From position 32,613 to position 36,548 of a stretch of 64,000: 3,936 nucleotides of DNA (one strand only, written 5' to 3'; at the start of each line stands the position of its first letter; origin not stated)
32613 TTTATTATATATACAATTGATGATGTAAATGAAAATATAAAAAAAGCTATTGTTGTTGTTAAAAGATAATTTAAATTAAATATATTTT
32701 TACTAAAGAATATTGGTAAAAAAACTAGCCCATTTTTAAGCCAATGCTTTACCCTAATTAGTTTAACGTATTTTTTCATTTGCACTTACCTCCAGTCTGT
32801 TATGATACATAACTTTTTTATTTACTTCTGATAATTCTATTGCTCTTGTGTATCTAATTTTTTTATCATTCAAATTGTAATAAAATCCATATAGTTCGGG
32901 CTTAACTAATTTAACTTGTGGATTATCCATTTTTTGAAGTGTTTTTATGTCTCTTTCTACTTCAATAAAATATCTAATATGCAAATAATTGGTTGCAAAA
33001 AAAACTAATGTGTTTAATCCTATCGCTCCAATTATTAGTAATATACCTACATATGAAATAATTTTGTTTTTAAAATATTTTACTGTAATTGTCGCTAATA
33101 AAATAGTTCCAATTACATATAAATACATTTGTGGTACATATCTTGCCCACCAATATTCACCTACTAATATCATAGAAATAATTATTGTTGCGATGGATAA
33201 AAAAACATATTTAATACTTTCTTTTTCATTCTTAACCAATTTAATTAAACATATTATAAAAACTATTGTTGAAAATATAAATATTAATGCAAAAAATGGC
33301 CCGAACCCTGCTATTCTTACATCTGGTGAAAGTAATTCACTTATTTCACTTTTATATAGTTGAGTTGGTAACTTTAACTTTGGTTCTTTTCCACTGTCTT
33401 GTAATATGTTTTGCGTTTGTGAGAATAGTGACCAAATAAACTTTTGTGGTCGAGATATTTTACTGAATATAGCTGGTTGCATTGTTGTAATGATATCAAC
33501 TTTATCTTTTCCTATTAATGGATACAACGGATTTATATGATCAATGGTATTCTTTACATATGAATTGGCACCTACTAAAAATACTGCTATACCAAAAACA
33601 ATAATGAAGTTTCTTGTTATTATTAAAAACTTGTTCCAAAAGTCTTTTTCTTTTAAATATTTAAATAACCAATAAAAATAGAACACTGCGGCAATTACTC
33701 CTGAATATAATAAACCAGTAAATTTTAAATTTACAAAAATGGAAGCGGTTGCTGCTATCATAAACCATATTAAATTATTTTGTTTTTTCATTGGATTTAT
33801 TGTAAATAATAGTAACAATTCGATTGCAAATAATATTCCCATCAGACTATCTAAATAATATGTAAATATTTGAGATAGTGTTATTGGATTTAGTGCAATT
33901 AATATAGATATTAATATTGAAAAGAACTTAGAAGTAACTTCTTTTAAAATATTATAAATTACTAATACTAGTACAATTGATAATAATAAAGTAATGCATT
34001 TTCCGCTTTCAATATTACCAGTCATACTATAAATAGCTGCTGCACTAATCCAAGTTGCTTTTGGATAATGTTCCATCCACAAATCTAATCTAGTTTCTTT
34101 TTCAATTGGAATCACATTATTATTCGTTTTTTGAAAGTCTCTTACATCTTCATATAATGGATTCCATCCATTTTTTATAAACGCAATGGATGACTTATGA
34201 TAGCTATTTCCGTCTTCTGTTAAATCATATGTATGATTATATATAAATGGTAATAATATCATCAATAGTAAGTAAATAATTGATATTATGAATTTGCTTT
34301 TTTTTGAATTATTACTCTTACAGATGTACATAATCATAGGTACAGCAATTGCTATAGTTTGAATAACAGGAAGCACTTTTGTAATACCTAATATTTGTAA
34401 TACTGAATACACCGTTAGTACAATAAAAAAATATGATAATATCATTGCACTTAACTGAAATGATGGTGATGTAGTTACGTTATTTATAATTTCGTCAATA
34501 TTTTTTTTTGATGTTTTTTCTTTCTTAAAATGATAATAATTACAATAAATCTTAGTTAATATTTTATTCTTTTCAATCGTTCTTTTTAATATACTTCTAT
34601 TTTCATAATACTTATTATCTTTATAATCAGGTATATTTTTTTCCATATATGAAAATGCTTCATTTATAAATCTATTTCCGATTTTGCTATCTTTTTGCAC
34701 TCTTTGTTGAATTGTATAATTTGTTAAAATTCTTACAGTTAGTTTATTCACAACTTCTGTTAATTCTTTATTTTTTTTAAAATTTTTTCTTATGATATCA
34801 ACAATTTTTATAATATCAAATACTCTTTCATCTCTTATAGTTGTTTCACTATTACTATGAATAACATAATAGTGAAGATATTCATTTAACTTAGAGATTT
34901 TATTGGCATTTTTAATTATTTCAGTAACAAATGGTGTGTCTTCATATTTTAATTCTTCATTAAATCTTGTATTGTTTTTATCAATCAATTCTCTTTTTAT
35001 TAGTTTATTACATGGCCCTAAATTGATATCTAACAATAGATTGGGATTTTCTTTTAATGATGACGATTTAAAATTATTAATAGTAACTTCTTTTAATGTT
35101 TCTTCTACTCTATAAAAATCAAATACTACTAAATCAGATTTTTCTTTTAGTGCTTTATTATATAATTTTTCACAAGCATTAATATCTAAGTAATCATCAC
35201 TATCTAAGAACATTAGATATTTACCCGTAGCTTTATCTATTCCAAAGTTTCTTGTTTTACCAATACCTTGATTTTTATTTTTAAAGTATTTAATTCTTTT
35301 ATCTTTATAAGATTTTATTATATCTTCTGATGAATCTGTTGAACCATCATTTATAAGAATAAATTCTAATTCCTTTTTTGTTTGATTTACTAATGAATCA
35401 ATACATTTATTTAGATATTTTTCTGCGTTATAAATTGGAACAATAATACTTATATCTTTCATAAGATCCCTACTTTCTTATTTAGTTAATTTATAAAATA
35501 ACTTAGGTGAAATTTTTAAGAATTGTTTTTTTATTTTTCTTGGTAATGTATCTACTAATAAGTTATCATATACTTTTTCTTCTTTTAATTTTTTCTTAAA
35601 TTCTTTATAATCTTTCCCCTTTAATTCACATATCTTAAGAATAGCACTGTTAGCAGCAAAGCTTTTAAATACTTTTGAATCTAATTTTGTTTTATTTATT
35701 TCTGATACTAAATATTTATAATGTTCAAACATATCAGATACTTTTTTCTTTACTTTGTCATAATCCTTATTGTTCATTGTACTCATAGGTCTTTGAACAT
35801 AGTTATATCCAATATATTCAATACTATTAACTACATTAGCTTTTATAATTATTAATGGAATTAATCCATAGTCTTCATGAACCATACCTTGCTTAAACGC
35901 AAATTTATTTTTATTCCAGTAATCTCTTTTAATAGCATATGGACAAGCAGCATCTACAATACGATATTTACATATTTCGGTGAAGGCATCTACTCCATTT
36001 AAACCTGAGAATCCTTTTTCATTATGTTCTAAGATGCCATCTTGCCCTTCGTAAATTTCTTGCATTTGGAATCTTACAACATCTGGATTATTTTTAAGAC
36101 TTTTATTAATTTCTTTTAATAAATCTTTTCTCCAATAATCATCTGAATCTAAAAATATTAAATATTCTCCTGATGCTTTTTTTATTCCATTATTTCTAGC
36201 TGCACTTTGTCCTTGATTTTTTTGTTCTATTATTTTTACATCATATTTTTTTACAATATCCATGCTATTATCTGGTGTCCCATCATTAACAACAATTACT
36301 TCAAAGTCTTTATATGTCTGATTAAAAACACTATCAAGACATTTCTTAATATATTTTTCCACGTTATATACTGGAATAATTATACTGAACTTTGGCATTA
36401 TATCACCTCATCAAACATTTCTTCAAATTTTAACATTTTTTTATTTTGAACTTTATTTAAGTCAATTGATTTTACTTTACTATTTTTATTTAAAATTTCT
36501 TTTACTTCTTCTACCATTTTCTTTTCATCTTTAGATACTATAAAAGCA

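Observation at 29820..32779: UbiA-type phosphoribosyltransferase-like gene coupled to a HAD phosphatase fused to a polytopic membrane domain: a possible lipid-linked pentofuranose donor pathway in a Firmicute wall-glycan locus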

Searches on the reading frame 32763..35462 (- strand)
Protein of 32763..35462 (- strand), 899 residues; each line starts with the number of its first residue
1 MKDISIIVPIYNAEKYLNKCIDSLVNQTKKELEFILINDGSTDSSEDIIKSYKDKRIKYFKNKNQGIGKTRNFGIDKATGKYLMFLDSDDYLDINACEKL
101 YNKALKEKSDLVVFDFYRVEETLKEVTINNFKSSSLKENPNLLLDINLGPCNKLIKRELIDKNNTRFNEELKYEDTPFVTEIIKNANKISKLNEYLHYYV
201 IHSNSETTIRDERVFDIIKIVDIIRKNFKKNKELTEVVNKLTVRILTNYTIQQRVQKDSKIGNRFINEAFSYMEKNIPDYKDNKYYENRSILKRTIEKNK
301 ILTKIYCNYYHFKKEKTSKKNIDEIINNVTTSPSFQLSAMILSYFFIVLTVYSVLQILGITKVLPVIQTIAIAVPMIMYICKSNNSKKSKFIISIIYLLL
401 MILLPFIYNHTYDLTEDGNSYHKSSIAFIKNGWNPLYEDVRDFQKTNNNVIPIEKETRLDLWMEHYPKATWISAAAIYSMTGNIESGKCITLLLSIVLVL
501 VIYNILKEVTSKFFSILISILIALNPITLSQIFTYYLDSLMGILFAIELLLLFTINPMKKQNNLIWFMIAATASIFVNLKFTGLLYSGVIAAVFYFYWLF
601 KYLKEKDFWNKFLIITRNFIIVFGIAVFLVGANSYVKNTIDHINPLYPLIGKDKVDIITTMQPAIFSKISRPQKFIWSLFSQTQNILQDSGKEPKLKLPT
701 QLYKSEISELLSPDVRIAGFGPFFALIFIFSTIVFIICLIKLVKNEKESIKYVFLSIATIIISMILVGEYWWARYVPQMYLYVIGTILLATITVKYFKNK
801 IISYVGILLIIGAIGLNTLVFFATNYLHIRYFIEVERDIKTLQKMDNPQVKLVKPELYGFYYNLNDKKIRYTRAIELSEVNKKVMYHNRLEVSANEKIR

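Call 4: search_protein_families(library=pfam, proteins=[window:32763-35462:-], max_evalue=0.01)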
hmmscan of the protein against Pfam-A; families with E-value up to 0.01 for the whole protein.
window:32763-35462:- (899 aa): 4 families
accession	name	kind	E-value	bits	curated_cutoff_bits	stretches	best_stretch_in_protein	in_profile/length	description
PF00535.33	Glycos_transf_2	-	4.8e-38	131.2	23.3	1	5-160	1-164/168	Glycosyl transferase family 2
PF10111.15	Glyco_tranf_2_2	-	1.7e-13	51.1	27.3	1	5-113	1-120/276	Glycosyltransferase like family 2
PF13641.12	Glyco_tranf_2_3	-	3.4e-06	27.7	27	1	4-93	3-100/230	Glycosyltransferase like family 2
PF13704.12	Glyco_tranf_2_4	-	0.0039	18.1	27.5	1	12-98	2-90/98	Glycosyl transferase family 2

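Call 5: search_protein_families(library=ncbifam, proteins=[window:32763-35462:-], max_evalue=0.01)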
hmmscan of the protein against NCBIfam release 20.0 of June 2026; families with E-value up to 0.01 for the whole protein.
window:32763-35462:- (899 aa): 21 families
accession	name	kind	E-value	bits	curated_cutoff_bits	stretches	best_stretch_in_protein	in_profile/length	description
NF007482.0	PRK10073.1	equivalog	1.4e-36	126.2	423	2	3-112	7-118/334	glycosyltransferase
NF047683.1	TeichurnBiosyTuaG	equivalog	8e-22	78.1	400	1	3-115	7-121/252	teichuronic acid biosynthesis protein TuaG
NF050050.1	ProtGlycPglI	equivalog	2e-17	63.6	500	1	2-202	2-203/306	GalNAc(5)-diNAcBac-PP-undecaprenol beta-1,3-glucosyltransferase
TIGR04283.1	glyco_like_mftF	equivalog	2.2e-15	56.9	182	1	4-120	1-113/221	TIGR04283 family arsenosugar biosynthesis glycosyltransferase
TIGR03937.1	PgaC_IcaA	equivalog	5.2e-15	55.3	422.3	1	2-103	45-149/407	poly-beta-1,6-N-acetyl-D-glucosamine synthase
TIGR03111.1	glyc2_xrt_Gpos1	hypoth_equivalog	1.3e-14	53.9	363.95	1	3-103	50-155/439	TIGR03111 family XrtG-associated glycosyltransferase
NF041875.1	EPS_EpsD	equivalog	9.1e-14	51.6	370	1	4-113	1-112/325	exopolysaccharide biosynthesis glycosyltransferase EpsD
NF038302.1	EPS_HpsE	equivalog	9.4e-14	51.1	300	1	3-95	2-102/307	hormogonium polysaccharide biosynthesis glycosyltransferase HpsE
NF053739.1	GlytfEpsEBac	equivalog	1.6e-13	50.2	450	1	4-99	3-102/265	glycosyltransferase EpsE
NF041394.1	GtaseAglG_Halo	equivalog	2.3e-11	43.6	440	1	3-100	2-103/304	glucosyl-dolichyl phosphate glucuronosyltransferase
NF038299.1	EPS_HpsN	equivalog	6.6e-11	41.7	425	1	3-128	2-134/317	hormogonium polysaccharide biosynthesis glycosyltransferase HpsN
TIGR03965.1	mycofact_glyco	equivalog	2.9e-10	39.6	280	1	2-89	74-164/467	mycofactocin biosynthesis glycosyltransferase MftF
NF007453.0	PRK10018.1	equivalog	1.3e-08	34.8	382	1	4-98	8-105/280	colanic acid biosynthesis glycosyltransferase WcaA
TIGR04017.1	WcaA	equivalog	2.8e-08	33.7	495.75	1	4-118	7-120/279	colanic acid biosynthesis glycosyltransferase WcaA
TIGR04009.1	wcaE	equivalog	2.9e-07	30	369.2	1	19-106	18-109/248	colanic acid biosynthesis glycosyltransferase WcaE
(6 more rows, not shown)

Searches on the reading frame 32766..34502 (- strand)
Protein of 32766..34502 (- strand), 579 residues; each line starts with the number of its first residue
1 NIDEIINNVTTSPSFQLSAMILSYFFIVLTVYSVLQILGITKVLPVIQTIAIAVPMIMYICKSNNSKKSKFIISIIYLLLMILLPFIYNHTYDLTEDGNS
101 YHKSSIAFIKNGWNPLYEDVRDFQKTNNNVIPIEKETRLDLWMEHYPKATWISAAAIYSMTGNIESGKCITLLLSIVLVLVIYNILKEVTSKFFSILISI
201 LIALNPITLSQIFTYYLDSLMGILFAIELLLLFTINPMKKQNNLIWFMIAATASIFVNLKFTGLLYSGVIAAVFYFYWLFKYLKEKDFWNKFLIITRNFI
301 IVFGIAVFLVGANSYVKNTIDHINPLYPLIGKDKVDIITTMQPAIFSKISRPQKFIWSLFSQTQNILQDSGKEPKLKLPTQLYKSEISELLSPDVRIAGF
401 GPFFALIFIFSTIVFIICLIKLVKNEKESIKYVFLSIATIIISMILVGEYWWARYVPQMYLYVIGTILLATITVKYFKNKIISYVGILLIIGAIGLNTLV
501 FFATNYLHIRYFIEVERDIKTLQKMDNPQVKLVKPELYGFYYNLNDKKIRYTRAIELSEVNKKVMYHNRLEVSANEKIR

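Call 50: find_homologous_proteins(query=window:32766-34502:-, max_evalue=0.001)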
Query window:32766-34502:- (579 aa): 567 proteins with E <= 0.001 among 8000 candidates; the best 120 are listed.
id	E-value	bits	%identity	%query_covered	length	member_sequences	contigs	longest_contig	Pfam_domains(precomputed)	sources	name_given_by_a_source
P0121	0.0e+0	1248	100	100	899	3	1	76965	PF10111.15,PF13641.13,PF00535.33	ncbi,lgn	-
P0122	1.2e-263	894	69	99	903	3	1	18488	PF10111.15,PF13641.13,PF00535.33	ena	-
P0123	5.1e-262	889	70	99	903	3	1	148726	PF10111.15,PF13641.13,PF00535.33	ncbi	-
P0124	8.6e-259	878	68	99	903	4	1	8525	PF10111.15,PF13641.13,PF00535.33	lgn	-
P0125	2.8e-256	870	69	99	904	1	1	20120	PF10111.15,PF13641.13,PF00535.33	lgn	-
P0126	2.2e-240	817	63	99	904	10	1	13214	PF10111.15,PF13641.13,PF00535.33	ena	-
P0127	5.8e-205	700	56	99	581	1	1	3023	-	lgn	-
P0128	9.0e-205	700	57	99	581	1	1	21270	-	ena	-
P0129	3.7e-196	671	54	98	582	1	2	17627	-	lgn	-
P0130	1.5e-194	666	54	99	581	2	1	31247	-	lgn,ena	-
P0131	2.0e-193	662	55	99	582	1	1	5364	-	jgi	jgi:hypothetical protein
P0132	3.5e-192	658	54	99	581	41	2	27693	-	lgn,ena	-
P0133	7.8e-192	657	52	99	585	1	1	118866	-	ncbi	-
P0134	4.4e-190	651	55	99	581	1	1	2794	-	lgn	-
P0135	1.2e-189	650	55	98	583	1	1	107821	-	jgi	-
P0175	4.4e-178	612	53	97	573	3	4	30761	PF13231.13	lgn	-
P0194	1.0e-175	604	51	98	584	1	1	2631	PF13231.13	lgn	-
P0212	1.6e-167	577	48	94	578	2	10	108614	PF13231.13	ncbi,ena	-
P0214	8.2e-167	574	48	98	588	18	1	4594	PF13231.13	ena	-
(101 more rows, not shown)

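Call 55: search_solved_structures(query=A3, max_evalue=10)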
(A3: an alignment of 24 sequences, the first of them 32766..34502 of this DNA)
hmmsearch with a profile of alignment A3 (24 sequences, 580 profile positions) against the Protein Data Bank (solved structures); distinct sequences matched with E-value up to 10: 2.
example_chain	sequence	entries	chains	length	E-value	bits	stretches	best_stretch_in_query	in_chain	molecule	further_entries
8ikl_R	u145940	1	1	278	0.14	14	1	492-534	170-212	Adhesion G protein-coupled receptor E5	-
7ydh_R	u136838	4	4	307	0.22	13.4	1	492-534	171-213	Adhesion G protein-coupled receptor E5 subunit beta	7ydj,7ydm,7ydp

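Call 90: search_protein_families(library=pfam, alignment_id=A3, max_evalue=0.1)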
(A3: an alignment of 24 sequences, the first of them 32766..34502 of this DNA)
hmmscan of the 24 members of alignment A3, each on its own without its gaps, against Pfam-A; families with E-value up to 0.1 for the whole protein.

A. member 1, window:32766-34502:- (579 aa): 0 families

B. families by the number of members that match (of 24 scanned): 9 families
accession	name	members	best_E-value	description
PF13231.12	PMT_2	9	8.8e-07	Dolichyl-phosphate-mannose-protein mannosyltransferase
PF20237.3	DUF6594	4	2.9e-06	Family of unknown function (DUF6594)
PF04932.20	Wzy_C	4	0.0011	O-Antigen ligase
PF14264.12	Glucos_trans_II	1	0.00037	Glucosyl transferase GtrII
PF15957.10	Comm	1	0.0084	Commissureless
PF24661.1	DUF7649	1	0.0089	Domain of unknown function (DUF7649)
PF11309.13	DUF3112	1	0.014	Protein of unknown function (DUF3112)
PF23651.1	TRAF_BTBD17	1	0.08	BTBD17 TRAF domain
PF15012.11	DUF4519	1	0.086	Domain of unknown function (DUF4519)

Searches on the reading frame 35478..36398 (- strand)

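Call 4: search_protein_families(library=pfam, proteins=[window:35478-36398:-], max_evalue=0.01)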
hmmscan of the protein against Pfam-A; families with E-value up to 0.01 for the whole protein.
window:35478-36398:- (306 aa): 3 families
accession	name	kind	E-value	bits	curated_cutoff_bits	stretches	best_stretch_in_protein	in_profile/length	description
PF00535.33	Glycos_transf_2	-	1e-37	130.1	23.3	1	5-120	1-123/168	Glycosyl transferase family 2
PF10111.15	Glyco_tranf_2_2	-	1.1e-14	55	27.3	1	5-106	1-116/276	Glycosyltransferase like family 2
PF13641.12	Glyco_tranf_2_3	-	7.2e-11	43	27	1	2-111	1-120/230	Glycosyltransferase like family 2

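Call 5: search_protein_families(library=ncbifam, proteins=[window:35478-36398:-], max_evalue=0.01)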
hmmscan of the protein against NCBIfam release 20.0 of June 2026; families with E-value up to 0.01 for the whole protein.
window:35478-36398:- (306 aa): 27 families (the best 25 are shown)
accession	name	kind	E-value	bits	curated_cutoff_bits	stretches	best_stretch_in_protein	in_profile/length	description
NF007482.0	PRK10073.1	equivalog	4.2e-32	111.5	423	1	2-238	6-253/334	glycosyltransferase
NF047683.1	TeichurnBiosyTuaG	equivalog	7.5e-24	84.7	400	1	2-117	6-127/252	teichuronic acid biosynthesis protein TuaG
NF041875.1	EPS_EpsD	equivalog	2.8e-21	76.3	370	1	5-108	2-111/325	exopolysaccharide biosynthesis glycosyltransferase EpsD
TIGR04283.1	glyco_like_mftF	equivalog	8.3e-19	68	182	1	5-113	2-110/221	TIGR04283 family arsenosugar biosynthesis glycosyltransferase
TIGR03937.1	PgaC_IcaA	equivalog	1.2e-17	64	422.3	1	2-107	45-156/407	poly-beta-1,6-N-acetyl-D-glucosamine synthase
NF050050.1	ProtGlycPglI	equivalog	6.6e-17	61.8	500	1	1-144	1-144/306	GalNAc(5)-diNAcBac-PP-undecaprenol beta-1,3-glucosyltransferase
TIGR03111.1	glyc2_xrt_Gpos1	hypoth_equivalog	2.1e-16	59.8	363.95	1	1-109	48-164/439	TIGR03111 family XrtG-associated glycosyltransferase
TIGR03965.1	mycofact_glyco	equivalog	6.4e-16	58.3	280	1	3-102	75-180/467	mycofactocin biosynthesis glycosyltransferase MftF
NF053739.1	GlytfEpsEBac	equivalog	2.8e-14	52.7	450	1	2-92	1-98/265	glycosyltransferase EpsE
NF041394.1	GtaseAglG_Halo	equivalog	1.4e-13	50.8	440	1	3-99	2-105/304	glucosyl-dolichyl phosphate glucuronosyltransferase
NF038302.1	EPS_HpsE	equivalog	1.7e-13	50.2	300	1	3-110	2-120/307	hormogonium polysaccharide biosynthesis glycosyltransferase HpsE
NF038299.1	EPS_HpsN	equivalog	5.9e-13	48.5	425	1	2-107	1-112/317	hormogonium polysaccharide biosynthesis glycosyltransferase HpsN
TIGR04195.1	S_glycosyl_SunS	equivalog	3.7e-10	39.2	350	1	5-92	60-147/421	SunS family peptide S-glycosyltransferase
NF041391.1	DPhHxTase_Halo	equivalog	5.9e-10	38.5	375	1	10-133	3-123/213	dolichyl-phosphate hexose transferase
NF007453.0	PRK10018.1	equivalog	1.3e-09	38.2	382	1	2-94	6-104/280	colanic acid biosynthesis glycosyltransferase WcaA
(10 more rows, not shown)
